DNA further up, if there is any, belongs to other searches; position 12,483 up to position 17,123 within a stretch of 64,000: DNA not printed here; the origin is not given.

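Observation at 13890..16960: Kazal-type serine-protease-inhibitor-like domains embedded in a giant bacterial surface protein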

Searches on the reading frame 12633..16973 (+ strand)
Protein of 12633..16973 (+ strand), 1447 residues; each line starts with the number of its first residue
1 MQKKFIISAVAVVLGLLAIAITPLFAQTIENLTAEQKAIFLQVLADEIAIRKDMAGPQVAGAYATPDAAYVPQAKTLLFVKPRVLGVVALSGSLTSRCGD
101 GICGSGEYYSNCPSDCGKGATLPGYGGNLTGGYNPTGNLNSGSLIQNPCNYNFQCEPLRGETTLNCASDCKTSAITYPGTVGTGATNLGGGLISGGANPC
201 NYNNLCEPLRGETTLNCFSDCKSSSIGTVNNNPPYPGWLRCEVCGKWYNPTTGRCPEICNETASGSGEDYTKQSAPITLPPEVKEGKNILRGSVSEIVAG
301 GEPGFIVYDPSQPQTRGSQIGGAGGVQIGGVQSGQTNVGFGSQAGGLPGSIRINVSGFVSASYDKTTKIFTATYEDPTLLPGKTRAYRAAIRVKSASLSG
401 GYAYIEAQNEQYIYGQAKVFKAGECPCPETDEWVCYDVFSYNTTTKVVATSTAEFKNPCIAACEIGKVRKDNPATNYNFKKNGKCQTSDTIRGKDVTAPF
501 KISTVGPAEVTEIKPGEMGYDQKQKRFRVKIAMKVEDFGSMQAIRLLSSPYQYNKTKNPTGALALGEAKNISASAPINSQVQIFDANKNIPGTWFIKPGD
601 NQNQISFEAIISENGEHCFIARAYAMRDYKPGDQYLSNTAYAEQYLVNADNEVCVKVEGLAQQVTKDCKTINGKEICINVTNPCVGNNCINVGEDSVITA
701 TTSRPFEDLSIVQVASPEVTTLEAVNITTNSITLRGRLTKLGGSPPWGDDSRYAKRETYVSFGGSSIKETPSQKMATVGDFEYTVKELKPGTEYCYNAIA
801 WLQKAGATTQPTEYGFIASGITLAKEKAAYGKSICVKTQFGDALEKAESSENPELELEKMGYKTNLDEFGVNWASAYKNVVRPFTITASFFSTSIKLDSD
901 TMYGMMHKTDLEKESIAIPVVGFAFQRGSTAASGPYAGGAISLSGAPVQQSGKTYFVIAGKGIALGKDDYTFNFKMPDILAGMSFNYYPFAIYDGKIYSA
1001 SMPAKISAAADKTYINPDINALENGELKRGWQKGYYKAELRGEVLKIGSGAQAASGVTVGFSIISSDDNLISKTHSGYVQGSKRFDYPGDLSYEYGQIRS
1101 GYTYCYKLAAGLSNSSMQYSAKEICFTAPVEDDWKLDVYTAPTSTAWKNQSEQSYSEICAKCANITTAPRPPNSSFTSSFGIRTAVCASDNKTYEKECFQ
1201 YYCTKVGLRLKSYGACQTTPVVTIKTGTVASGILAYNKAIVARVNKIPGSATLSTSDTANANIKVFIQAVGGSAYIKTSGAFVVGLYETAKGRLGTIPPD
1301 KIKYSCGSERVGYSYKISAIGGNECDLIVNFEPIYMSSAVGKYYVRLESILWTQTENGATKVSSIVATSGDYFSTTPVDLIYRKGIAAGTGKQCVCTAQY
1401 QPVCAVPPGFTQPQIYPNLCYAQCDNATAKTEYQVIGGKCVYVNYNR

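Call 5: search_protein_families(library=pfam, proteins=[window:12633-16973:+], max_evalue=10)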
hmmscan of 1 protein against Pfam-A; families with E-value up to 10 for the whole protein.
window:12633-16973:+ (1447 aa): 1 family
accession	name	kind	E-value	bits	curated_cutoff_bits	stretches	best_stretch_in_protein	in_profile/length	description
PF00050.26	Kazal_1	-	0.9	10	21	1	1185-1206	15-34/49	Kazal-type serine protease inhibitor domain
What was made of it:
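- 12924..13409 (+): Four small 4-Cys mini-modules: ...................; 2x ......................; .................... No Pfam family matches them (call 5).
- On Kazal-type inhibitor domain: module K2: In the whole protein only Kazal_1 appears, at E=0.9 (call 5).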

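Call 7: find_homologous_proteins(query=window:12633-16973:+)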
Query window:12633-16973:+ (1447 aa): 2 proteins with E <= 0.001 among 8000 candidates.
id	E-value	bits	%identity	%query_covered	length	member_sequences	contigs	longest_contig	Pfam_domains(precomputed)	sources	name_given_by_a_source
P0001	0.0e+0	3325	100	100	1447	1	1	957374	-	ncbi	ncbi:MAG: hypothetical protein WC449_00880 [Candidatus Paceibacterota bacterium]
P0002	0.0e+0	3325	100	100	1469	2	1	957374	-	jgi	-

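Call 28: search_protein_families(library=ncbifam, proteins=[window:12633-16973:+], max_evalue=1)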
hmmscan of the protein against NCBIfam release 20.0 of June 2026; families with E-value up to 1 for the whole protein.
window:12633-16973:+ (1447 aa): 0 families
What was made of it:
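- Tried and rejected: There were no hits (call 28).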

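Call 29: search_protein_representatives(protein=window:13377-16973:+)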
Query: 1199 residues. Proteins with E-value up to 0.001 (for the whole library): 39; up to 1e-10: 10; up to 1e-30: 2. The best 39 are listed.
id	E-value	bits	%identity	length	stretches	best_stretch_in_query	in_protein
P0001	0.0e+00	2737.7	100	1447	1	1-1199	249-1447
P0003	5.1e-110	385.7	63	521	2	1-246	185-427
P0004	1.9e-26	108.9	33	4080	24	459-552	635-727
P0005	4.7e-24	101.0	35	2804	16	459-560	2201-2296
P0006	1.4e-15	72.9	38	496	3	468-558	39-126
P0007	1.2e-13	66.4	34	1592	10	459-552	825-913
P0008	1.3e-13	66.3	36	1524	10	460-552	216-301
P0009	1.3e-11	59.7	35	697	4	438-552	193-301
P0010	4.0e-11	58.1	40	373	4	458-552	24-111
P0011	5.2e-11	57.8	33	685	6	460-552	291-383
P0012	2.7e-10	55.4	36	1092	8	461-559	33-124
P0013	3.5e-10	55.0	37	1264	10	464-553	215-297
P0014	2.4e-09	52.3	35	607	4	464-552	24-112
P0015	5.5e-09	51.1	37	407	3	464-554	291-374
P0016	1.0e-08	50.1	38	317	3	465-554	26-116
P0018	1.2e-06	43.3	39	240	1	435-562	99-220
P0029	6.7e-05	37.5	40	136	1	461-554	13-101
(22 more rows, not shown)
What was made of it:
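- Tried and rejected: All the rest match the FN3-like domain (call 29).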

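Call 31: find_homologous_proteins(query=P0003, max_evalue=1)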
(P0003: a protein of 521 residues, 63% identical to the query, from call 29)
Query P0003 (521 aa): 2 proteins with E <= 1 among 8000 candidates.
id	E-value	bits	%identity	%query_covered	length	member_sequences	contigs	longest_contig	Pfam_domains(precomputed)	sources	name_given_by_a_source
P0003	0.0e+0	1192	100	100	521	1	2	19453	-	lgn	-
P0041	1.4e-64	237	62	27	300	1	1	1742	-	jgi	-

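Call 33: find_encoding_contigs(protein=P0003, flank=10000)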
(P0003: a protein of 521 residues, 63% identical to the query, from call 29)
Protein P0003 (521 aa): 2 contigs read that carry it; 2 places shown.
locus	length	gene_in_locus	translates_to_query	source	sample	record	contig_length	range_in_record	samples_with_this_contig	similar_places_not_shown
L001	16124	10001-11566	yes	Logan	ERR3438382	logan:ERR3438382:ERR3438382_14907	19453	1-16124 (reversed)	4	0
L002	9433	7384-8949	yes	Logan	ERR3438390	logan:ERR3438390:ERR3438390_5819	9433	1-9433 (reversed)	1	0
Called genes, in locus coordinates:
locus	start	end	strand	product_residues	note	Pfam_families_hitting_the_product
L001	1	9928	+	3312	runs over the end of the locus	-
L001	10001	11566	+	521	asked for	-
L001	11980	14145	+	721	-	PF03477:ATP-cone, PF13597:NRDD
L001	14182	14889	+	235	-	PF13353:Fer4_12, PF04055:Radical_SAM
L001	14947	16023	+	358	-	PF13207:AAA_17 (weak), PF00406:ADK (weak)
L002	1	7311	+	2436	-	?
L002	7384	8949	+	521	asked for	-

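Call 48: find_related_loci(query=A7, collection=genome_contigs, flank=6000)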
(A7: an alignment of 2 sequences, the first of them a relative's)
Query A7 (521 aa) in genome_contigs; peptide patterns used: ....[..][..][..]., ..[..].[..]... (x = any residue, [..] = any of these).
599 stretches matched a pattern, but none encodes a relative of the query by tblastn (E <= 1e-3).
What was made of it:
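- Tried and rejected: The first genome scan used uninformative N-terminal patterns and found nothing (call 48).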

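Call 59: search_protein_families(library=pfam, proteins=[P0003], max_evalue=10)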
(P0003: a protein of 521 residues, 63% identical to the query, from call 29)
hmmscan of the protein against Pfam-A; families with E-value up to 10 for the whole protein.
P0003 (521 aa): 0 families
